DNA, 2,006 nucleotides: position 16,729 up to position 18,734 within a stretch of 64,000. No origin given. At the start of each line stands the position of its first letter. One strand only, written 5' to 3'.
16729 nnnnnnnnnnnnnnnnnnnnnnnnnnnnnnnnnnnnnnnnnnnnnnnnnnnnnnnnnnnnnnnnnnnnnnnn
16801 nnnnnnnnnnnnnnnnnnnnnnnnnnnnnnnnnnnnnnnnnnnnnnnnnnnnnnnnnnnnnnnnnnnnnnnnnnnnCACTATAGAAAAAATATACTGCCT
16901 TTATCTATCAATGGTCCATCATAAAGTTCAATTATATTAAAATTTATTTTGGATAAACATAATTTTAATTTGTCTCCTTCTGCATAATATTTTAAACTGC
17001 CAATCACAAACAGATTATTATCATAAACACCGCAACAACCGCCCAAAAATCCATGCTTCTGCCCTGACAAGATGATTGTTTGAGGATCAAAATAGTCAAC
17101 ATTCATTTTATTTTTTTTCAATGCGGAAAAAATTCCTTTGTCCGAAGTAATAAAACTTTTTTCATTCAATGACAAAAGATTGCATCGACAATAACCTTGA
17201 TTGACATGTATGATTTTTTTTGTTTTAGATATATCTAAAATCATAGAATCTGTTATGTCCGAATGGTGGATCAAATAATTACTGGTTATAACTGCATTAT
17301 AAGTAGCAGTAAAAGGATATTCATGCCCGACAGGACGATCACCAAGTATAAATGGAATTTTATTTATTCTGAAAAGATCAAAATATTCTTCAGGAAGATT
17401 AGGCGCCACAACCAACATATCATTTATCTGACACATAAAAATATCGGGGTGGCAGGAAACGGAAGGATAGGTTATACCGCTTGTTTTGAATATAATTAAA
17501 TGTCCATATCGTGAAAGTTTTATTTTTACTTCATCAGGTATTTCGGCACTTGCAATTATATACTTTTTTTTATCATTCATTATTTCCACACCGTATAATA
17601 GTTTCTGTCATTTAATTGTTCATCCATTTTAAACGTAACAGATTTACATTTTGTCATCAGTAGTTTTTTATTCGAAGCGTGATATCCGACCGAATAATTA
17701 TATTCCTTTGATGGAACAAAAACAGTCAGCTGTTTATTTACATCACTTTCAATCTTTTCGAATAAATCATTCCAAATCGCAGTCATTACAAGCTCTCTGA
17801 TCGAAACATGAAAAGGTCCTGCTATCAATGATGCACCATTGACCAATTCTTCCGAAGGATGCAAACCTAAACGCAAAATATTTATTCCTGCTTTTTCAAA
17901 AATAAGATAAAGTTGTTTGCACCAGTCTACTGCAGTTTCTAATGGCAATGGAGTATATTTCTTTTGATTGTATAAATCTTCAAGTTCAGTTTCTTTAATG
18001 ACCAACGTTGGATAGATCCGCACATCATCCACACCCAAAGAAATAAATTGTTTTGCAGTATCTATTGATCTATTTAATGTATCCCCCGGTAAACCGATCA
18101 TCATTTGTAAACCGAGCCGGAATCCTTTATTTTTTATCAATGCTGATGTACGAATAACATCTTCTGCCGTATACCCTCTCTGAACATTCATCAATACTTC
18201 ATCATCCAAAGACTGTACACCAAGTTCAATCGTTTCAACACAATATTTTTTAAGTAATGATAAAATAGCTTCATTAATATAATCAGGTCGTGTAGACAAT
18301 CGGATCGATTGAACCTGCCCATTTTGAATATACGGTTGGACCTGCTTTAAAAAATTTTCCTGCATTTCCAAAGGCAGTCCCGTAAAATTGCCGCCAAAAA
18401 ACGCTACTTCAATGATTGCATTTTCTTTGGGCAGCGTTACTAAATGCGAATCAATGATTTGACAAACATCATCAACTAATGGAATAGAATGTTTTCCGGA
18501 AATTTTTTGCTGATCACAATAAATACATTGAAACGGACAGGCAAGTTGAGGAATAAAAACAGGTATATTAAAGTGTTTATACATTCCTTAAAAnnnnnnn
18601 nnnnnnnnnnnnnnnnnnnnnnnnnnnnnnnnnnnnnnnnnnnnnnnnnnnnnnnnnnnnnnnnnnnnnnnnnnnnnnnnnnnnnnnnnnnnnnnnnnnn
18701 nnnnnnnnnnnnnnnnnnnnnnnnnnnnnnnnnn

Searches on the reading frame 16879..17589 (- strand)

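Call 18: search_protein_families(library=pfam, proteins=[window:16879-17589:-], max_evalue=0.001)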
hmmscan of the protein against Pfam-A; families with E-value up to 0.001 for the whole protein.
window:16879-17589:- (236 aa): 1 family
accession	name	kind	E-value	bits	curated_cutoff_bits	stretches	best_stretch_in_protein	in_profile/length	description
PF21778.2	DUF6873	-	5.8e-60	202.9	27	1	13-234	2-228/228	Family of unknown function (DUF6873)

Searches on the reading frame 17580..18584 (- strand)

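Call 18: search_protein_families(library=pfam, proteins=[window:17580-18584:-], max_evalue=0.001)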
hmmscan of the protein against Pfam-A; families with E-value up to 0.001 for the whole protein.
window:17580-18584:- (334 aa): 2 families
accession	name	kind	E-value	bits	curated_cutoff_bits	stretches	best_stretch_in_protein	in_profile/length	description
PF04055.27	Radical_SAM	-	6e-19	69.2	29.5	1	11-177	2-163/166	Radical SAM superfamily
PF16199.10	Radical_SAM_C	-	1.4e-18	67.2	31.9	1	185-265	1-76/85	Radical_SAM C-terminal domain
